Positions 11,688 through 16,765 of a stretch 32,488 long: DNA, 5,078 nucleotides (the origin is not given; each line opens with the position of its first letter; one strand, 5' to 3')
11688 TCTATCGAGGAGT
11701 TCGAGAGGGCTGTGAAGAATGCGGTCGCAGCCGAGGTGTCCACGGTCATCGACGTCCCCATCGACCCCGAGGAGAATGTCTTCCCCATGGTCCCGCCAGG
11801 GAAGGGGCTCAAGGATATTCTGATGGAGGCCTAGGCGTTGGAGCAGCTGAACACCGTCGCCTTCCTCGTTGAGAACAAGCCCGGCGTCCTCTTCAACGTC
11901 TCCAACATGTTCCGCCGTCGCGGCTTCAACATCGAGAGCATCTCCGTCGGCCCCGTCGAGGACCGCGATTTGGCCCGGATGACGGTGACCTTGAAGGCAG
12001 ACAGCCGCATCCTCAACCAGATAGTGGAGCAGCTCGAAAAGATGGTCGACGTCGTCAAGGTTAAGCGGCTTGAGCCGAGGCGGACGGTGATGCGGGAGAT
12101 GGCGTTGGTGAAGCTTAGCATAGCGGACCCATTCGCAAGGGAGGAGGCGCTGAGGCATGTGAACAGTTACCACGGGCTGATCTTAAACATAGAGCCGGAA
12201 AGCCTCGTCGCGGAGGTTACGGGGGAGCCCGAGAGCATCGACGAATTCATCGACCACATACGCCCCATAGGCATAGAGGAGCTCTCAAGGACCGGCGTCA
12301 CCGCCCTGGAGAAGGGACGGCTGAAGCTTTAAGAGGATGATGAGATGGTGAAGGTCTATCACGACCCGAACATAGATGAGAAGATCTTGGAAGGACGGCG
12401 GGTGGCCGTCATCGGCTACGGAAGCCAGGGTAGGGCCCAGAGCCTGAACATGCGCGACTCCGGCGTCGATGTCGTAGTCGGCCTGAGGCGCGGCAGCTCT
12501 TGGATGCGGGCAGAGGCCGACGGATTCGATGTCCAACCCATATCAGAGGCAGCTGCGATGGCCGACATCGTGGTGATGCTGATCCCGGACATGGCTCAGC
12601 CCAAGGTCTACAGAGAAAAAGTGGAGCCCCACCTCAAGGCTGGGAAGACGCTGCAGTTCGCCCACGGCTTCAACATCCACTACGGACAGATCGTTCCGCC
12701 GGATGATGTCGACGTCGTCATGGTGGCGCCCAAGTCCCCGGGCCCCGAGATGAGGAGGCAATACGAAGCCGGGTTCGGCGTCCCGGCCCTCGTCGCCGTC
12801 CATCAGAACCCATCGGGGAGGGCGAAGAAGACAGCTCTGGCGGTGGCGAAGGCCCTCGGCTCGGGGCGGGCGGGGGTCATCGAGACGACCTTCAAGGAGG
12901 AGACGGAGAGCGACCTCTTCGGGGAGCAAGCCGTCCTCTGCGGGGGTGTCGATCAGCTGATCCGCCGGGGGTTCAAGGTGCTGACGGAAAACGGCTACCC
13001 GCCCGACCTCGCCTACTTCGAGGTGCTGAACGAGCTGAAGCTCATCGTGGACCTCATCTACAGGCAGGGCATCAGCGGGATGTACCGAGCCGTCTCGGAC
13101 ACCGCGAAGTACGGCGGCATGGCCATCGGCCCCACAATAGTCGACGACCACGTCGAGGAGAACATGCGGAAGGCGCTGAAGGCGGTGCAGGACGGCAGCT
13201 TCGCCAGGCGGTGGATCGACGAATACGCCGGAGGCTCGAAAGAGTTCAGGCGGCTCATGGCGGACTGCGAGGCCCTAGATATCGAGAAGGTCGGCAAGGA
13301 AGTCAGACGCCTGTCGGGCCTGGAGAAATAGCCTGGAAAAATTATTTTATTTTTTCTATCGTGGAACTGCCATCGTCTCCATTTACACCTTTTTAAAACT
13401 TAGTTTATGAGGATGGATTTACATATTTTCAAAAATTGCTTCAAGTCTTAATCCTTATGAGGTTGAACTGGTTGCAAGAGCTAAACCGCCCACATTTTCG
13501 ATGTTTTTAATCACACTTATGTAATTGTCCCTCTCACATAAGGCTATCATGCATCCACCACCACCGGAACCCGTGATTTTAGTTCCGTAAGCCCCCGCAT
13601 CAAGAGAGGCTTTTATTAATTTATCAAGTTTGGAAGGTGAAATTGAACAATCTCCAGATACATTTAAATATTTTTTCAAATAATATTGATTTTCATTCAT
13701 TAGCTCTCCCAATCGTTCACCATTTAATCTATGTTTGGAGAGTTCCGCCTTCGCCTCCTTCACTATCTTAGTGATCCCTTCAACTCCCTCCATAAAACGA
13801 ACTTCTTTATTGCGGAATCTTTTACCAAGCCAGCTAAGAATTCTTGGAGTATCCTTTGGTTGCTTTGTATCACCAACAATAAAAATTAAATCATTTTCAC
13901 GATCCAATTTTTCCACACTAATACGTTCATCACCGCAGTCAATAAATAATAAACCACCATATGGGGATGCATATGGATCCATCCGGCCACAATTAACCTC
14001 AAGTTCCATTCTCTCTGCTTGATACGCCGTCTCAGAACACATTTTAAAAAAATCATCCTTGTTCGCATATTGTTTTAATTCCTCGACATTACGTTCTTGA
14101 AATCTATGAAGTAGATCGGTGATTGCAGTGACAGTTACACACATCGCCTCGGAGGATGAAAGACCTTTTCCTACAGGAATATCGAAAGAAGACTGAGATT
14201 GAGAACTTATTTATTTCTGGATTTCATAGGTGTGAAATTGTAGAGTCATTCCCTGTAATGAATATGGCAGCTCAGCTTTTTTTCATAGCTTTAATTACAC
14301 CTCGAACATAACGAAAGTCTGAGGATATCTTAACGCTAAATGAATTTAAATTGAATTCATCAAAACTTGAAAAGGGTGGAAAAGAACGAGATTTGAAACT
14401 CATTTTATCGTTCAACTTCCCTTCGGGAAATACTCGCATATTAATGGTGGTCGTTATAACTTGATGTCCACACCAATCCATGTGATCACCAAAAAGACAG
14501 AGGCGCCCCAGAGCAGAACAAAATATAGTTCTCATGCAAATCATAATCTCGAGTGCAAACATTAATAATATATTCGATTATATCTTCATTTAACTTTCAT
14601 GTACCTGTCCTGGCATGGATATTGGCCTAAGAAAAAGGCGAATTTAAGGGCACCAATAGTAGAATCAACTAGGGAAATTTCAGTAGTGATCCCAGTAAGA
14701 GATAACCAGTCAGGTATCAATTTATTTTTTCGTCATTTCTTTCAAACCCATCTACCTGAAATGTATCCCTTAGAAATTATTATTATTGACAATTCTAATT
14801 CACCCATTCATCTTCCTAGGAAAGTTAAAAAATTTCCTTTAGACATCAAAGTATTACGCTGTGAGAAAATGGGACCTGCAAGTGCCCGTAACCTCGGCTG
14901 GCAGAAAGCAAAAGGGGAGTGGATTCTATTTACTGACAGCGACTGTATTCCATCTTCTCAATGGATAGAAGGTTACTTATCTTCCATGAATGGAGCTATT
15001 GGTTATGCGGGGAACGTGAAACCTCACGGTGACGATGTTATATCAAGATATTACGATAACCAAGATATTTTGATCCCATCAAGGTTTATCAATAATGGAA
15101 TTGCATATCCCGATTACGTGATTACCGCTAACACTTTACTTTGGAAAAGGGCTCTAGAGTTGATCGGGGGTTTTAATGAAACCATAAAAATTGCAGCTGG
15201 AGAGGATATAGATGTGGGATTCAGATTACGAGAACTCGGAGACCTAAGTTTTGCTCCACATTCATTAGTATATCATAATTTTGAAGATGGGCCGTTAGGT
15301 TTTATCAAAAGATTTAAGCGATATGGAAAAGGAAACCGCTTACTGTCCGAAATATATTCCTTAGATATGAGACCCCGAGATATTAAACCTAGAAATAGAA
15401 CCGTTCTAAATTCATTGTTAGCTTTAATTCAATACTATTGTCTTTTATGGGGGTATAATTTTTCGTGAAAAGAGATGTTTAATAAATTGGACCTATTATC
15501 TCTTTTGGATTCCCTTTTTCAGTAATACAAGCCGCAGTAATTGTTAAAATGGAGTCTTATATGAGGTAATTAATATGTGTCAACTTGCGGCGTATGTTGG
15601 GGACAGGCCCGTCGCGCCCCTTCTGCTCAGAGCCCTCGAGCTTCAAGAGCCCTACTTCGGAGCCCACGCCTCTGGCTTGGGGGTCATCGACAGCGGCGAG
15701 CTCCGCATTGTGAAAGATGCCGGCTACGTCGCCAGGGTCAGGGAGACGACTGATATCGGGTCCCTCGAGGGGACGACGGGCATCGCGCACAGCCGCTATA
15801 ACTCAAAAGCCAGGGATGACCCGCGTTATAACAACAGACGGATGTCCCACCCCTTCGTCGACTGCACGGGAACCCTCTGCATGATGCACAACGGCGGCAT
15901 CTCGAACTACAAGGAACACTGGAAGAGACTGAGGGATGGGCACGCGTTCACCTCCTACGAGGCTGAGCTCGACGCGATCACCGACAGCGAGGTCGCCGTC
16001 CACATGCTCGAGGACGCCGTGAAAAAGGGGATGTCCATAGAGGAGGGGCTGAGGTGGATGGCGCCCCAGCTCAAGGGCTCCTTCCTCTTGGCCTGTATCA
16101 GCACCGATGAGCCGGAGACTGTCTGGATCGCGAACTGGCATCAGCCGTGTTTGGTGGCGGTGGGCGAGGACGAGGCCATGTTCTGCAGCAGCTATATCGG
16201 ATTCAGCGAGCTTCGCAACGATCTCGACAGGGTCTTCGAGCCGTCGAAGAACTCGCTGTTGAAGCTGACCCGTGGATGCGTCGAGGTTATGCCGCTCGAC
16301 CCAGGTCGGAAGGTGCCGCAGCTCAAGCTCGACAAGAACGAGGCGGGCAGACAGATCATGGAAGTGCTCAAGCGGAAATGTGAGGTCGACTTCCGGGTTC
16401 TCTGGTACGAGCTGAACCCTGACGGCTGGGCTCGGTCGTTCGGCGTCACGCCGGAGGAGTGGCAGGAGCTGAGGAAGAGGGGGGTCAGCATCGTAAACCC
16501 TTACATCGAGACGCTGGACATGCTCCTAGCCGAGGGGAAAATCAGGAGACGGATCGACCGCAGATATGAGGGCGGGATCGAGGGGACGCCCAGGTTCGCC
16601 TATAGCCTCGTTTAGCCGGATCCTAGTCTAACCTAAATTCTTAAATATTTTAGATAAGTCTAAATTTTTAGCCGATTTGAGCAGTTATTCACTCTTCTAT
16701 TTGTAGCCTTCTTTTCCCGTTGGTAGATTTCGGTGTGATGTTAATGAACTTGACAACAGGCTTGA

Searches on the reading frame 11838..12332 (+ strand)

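Call 18: search_protein_families(library=pfam, proteins=[window:11838-12332:+], max_evalue=0.001)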
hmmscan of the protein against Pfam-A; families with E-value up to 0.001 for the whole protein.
window:11838-12332:+ (164 aa): 5 families
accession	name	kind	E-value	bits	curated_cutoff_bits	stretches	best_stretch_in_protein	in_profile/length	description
PF22629.2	ACT_AHAS_ss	-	4.2e-21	75.3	27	1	9-74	3-67/67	AHAS small subunit-like ACT domain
PF10369.15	ALS_ss_C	-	9.2e-21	74.1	23.2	1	86-160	1-74/74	Small subunit of acetolactate synthase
PF13710.12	ACT_5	-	1.1e-16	60.8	27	1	14-75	2-62/62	ACT domain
PF01842.31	ACT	-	6.6e-14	51.8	27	1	7-69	3-64/66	ACT domain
PF13291.12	ACT_4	-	3e-07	31.4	27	1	7-77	9-80/80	ACT domain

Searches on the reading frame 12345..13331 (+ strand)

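Call 18: search_protein_families(library=pfam, proteins=[window:12345-13331:+], max_evalue=0.001)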
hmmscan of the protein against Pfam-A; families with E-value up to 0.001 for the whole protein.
window:12345-13331:+ (328 aa): 6 families
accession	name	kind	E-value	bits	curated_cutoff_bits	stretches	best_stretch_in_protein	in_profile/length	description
PF07991.19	KARI_N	-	8.1e-74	247.1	20.6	1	15-177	2-165/165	Acetohydroxy acid isomeroreductase, NADPH-binding domain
PF01450.25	KARI_C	-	2.3e-55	187.3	29.1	1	183-323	1-141/144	Ketol-acid reductoisomerase, C-terminal domain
PF00670.27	AdoHcyase_NAD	-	2.4e-05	25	27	1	14-78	20-84/162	S-adenosyl-L-homocysteine hydrolase, NAD binding domain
PF03807.23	F420_oxidored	-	4.6e-05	24.4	21.6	1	19-95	1-80/94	NADP oxidoreductase coenzyme F420-dependent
PF02826.25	2-Hacid_dh_C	-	7.4e-05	22.6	25.1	1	12-83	31-102/178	D-isomer specific 2-hydroxyacid dehydrogenase, NAD binding domain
PF03446.21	NAD_binding_2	-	0.00032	21.2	21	1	19-102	1-88/161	NAD binding domain of 6-phosphogluconate dehydrogenase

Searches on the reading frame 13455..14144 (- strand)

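Call 18: search_protein_families(library=pfam, proteins=[window:13455-14144:-], max_evalue=0.001)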
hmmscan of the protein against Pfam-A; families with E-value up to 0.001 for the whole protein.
window:13455-14144:- (229 aa): 1 family
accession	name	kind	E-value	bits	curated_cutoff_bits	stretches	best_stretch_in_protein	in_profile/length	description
PF08544.19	GHMP_kinases_C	-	8.7e-13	48.9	21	1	141-207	9-70/85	GHMP kinases C terminal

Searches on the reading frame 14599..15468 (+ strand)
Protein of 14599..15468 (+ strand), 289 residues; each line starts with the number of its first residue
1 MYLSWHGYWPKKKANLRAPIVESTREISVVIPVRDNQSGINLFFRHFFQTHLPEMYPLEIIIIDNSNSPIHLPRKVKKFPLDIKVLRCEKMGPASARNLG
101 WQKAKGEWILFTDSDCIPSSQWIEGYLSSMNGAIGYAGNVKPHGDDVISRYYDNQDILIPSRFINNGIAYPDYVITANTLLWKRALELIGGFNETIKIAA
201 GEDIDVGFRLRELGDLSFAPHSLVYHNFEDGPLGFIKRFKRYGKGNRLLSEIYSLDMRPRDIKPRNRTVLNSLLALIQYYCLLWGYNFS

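Call 18: search_protein_families(library=pfam, proteins=[window:14599-15468:+], max_evalue=0.001)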
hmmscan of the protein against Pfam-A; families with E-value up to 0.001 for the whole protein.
window:14599-15468:+ (289 aa): 4 families
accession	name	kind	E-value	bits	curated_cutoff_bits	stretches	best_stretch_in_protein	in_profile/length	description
PF00535.33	Glycos_transf_2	-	1.5e-16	61.2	23.3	1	28-152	1-127/168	Glycosyl transferase family 2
PF10111.15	Glyco_tranf_2_2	-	3.8e-10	40.1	27.3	1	28-227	1-217/276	Glycosyltransferase like family 2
PF13632.12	Glyco_trans_2_3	-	2.5e-07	31.2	27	1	164-253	64-145/198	Glycosyl transferase family group 2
PF13641.12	Glyco_tranf_2_3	-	4.4e-06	27.3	27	1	77-241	53-226/230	Glycosyltransferase like family 2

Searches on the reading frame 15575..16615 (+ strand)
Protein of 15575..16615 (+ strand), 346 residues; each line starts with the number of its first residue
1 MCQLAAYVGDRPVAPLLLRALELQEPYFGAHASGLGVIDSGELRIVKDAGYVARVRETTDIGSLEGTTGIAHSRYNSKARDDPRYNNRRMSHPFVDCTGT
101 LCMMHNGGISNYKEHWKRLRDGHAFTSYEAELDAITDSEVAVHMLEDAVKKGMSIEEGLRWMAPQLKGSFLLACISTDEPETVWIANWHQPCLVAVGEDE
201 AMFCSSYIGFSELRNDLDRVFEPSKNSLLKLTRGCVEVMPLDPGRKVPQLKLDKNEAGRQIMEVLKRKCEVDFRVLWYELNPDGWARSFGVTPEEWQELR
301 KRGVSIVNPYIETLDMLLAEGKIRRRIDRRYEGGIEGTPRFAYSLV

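Call 18: search_protein_families(library=pfam, proteins=[window:15575-16615:+], max_evalue=0.001)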
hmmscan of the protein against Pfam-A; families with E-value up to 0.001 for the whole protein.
window:15575-16615:+ (346 aa): 2 families
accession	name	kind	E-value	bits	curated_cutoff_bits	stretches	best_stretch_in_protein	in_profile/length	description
PF13522.11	GATase_6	-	1.2e-07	32.3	27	1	64-204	8-128/130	Glutamine amidotransferase domain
PF13537.11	GATase_7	-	2.7e-06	27.9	25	1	91-185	13-93/123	Glutamine amidotransferase domain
